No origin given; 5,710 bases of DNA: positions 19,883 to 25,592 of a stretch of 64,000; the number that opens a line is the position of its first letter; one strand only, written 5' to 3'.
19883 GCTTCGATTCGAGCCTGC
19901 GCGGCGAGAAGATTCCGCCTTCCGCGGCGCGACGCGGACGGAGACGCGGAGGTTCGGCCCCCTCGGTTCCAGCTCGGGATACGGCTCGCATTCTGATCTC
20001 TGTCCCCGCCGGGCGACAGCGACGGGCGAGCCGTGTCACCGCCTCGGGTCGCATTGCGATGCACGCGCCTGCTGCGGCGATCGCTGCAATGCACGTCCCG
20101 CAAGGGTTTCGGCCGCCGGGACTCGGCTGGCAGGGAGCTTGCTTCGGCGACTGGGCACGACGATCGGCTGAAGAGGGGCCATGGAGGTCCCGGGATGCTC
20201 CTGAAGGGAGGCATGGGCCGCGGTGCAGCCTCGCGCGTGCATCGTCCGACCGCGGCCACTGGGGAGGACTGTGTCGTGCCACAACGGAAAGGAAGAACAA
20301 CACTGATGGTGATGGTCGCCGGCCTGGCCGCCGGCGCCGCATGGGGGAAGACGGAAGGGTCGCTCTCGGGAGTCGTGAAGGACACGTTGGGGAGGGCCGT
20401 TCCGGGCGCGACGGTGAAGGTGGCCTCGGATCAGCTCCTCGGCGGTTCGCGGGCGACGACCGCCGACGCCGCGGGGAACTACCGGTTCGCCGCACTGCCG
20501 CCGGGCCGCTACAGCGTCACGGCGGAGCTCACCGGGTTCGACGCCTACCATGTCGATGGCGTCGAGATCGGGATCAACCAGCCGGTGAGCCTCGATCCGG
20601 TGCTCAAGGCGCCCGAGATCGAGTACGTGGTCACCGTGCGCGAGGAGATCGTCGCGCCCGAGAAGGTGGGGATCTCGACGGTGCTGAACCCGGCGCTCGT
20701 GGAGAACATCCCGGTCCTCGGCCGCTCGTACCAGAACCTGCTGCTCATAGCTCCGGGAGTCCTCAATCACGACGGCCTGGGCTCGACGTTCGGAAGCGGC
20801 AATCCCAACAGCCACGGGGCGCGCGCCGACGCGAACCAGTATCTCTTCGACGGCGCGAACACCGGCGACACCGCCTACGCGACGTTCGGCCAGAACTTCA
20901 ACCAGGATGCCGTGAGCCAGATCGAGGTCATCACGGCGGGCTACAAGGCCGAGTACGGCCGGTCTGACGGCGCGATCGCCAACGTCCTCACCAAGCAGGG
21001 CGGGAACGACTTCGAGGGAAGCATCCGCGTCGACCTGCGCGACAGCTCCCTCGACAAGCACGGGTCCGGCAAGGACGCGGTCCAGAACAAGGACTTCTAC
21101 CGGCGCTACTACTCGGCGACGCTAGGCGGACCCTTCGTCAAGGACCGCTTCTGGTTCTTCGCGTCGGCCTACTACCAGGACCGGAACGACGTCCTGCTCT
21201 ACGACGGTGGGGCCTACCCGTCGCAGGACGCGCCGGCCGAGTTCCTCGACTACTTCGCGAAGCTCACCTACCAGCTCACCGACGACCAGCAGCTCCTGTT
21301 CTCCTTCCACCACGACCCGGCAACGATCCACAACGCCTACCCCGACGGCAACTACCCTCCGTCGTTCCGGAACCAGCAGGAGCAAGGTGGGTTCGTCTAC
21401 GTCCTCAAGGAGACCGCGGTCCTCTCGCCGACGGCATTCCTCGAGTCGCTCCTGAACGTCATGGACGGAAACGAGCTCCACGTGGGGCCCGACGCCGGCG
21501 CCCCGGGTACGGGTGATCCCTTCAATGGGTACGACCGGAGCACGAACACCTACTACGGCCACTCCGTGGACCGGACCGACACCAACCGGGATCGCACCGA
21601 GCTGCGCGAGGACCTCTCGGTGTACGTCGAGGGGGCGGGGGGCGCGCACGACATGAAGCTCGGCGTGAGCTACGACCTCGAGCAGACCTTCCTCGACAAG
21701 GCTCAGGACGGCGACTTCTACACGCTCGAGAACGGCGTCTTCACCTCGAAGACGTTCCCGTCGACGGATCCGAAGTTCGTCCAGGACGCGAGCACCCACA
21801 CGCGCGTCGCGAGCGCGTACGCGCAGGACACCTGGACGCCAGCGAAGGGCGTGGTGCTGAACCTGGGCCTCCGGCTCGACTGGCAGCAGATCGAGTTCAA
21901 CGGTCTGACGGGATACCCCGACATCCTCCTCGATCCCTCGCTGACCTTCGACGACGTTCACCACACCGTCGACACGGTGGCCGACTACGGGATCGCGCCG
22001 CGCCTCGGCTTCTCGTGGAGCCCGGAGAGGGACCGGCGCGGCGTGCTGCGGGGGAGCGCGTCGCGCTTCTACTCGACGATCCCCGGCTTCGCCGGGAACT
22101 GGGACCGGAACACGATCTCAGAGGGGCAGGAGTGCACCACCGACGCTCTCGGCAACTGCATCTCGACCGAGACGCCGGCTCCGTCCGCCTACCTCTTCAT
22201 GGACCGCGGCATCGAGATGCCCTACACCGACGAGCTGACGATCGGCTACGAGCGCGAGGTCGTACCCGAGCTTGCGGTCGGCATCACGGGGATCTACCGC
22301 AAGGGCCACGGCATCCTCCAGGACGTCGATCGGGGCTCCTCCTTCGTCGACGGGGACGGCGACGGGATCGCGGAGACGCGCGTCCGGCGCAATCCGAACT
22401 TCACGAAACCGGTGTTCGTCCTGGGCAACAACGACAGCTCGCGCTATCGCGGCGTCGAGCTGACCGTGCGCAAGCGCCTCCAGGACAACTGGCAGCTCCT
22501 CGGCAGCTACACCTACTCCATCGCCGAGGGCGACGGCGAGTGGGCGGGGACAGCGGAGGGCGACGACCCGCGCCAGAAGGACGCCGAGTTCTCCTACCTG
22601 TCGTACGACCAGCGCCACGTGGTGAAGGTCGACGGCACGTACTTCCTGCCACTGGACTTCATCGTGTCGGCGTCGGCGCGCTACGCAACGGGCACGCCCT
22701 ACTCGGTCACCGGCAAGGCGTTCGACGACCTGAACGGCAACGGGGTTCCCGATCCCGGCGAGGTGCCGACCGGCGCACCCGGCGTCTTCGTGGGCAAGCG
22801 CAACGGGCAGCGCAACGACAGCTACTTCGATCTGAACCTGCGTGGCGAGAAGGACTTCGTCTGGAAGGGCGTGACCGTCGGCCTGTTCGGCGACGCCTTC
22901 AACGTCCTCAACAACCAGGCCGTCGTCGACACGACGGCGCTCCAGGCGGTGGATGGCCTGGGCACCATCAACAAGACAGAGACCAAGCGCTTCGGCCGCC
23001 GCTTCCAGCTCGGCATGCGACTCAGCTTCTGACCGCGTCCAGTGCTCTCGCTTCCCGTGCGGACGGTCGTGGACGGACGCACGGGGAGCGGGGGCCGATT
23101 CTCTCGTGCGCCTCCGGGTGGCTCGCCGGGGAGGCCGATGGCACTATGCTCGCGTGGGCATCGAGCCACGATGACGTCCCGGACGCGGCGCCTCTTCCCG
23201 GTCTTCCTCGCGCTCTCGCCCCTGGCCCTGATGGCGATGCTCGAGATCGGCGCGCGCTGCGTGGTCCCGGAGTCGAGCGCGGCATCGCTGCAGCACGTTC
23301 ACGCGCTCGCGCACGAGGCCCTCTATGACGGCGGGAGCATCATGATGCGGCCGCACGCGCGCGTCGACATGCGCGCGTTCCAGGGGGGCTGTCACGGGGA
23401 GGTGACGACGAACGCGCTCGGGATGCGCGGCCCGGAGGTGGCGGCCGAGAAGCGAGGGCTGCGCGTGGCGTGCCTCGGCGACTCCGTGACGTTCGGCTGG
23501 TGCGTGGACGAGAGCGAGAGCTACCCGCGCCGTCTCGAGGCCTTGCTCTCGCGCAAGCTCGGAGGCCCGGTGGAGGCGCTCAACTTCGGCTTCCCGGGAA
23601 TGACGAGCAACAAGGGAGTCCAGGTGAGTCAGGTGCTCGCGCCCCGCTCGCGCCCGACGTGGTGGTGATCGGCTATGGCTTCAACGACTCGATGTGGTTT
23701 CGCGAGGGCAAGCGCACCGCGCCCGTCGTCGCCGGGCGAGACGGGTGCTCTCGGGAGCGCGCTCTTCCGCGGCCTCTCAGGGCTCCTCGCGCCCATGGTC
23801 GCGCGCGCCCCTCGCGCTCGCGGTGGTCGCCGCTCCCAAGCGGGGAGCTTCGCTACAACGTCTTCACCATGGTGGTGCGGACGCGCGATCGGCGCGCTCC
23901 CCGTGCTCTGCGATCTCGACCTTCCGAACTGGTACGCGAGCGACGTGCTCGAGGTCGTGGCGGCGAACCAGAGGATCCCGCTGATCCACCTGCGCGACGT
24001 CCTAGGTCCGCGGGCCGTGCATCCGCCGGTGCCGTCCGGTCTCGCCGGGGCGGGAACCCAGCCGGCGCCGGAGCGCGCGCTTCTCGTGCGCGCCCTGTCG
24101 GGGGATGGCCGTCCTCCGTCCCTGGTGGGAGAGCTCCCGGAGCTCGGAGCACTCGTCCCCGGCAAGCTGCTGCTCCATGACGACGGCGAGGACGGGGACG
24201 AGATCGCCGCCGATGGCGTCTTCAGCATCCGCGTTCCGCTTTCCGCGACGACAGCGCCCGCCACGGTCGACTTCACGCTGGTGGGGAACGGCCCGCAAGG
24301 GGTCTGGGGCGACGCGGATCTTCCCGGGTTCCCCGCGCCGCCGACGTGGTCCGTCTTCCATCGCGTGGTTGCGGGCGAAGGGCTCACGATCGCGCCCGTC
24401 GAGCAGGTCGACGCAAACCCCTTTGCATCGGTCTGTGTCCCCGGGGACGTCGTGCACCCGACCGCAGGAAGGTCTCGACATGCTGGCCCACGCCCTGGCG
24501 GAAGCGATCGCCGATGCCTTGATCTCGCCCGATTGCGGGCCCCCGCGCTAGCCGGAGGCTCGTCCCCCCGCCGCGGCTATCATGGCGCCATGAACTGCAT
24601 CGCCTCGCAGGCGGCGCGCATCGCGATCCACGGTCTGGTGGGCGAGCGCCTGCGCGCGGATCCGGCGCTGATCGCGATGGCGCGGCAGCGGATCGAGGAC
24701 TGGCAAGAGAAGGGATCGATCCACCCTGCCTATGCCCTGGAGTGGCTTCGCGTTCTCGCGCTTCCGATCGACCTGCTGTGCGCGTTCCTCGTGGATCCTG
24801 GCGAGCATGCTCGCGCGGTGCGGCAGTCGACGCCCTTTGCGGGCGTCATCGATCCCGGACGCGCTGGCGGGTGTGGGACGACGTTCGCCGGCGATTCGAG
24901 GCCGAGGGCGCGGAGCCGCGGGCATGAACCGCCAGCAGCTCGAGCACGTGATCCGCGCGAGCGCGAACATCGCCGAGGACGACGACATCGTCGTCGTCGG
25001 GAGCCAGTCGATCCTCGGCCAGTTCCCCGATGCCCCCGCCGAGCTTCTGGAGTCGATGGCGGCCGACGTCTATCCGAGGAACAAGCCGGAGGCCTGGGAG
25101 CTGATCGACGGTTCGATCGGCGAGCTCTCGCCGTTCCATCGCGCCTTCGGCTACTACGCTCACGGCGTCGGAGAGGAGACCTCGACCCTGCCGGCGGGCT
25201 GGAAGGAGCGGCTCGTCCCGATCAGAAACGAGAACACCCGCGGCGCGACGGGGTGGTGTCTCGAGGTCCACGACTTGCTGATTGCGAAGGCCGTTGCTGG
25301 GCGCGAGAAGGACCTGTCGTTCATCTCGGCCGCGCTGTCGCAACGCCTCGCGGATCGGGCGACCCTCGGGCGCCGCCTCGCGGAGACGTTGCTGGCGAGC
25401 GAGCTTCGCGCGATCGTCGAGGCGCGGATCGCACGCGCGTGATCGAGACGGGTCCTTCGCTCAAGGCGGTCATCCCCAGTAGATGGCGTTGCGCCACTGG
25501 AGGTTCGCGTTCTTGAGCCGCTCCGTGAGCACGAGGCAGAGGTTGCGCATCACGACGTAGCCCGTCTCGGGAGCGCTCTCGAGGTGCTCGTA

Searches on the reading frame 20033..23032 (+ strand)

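Call 11: search_protein_families(library=pfam, proteins=[window:20033-23032:+], max_evalue=0.001)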
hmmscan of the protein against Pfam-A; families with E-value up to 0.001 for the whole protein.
window:20033-23032:+ (999 aa): 6 families
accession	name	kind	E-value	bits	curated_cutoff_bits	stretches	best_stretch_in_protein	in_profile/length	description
PF25183.1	OMP_b-brl_4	-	2.2e-40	139.3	30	2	406-992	156-838/838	Outer membrane beta barrel domain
PF13620.12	CarboxypepD_reg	-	3e-17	63.2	32.3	1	110-191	1-81/82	Carboxypeptidase regulatory-like domain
PF00593.30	TonB_dep_Rec_b-barrel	-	1.7e-13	51.7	27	1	499-951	105-431/436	TonB dependent receptor-like, beta-barrel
PF17210.9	SdrD_B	-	1.1e-06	29.3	29.7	1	117-165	18-65/112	SdrD B-like domain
PF07715.20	Plug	-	2.2e-06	28.6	23.9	1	231-311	23-102/107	TonB-dependent Receptor Plug Domain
PF13715.12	CarbopepD_reg_2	-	8.9e-06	26.1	32.2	1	111-173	1-59/88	CarboxypepD_reg-like domain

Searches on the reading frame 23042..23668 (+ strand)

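Call 11: search_protein_families(library=pfam, proteins=[window:23042-23668:+], max_evalue=0.001)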
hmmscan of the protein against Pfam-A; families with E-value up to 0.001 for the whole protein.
window:23042-23668:+ (208 aa): 1 family
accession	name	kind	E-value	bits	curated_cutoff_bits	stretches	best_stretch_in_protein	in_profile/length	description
PF13472.12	Lipase_GDSL_2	-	9e-07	30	32.9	1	144-194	1-51/178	GDSL-like Lipase/Acylhydrolase family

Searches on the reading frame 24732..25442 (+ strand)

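Call 23: search_protein_families(library=pfam, proteins=[window:24732-25442:+], max_evalue=0.0001)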
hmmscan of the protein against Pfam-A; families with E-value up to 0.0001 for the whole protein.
window:24732-25442:+ (236 aa): 1 family
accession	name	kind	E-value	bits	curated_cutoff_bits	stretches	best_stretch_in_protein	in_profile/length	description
PF19502.5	DUF6036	-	6.5e-08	33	23.6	1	72-216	5-133/164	Nucleotidyltransferase of unknown function (DUF6036)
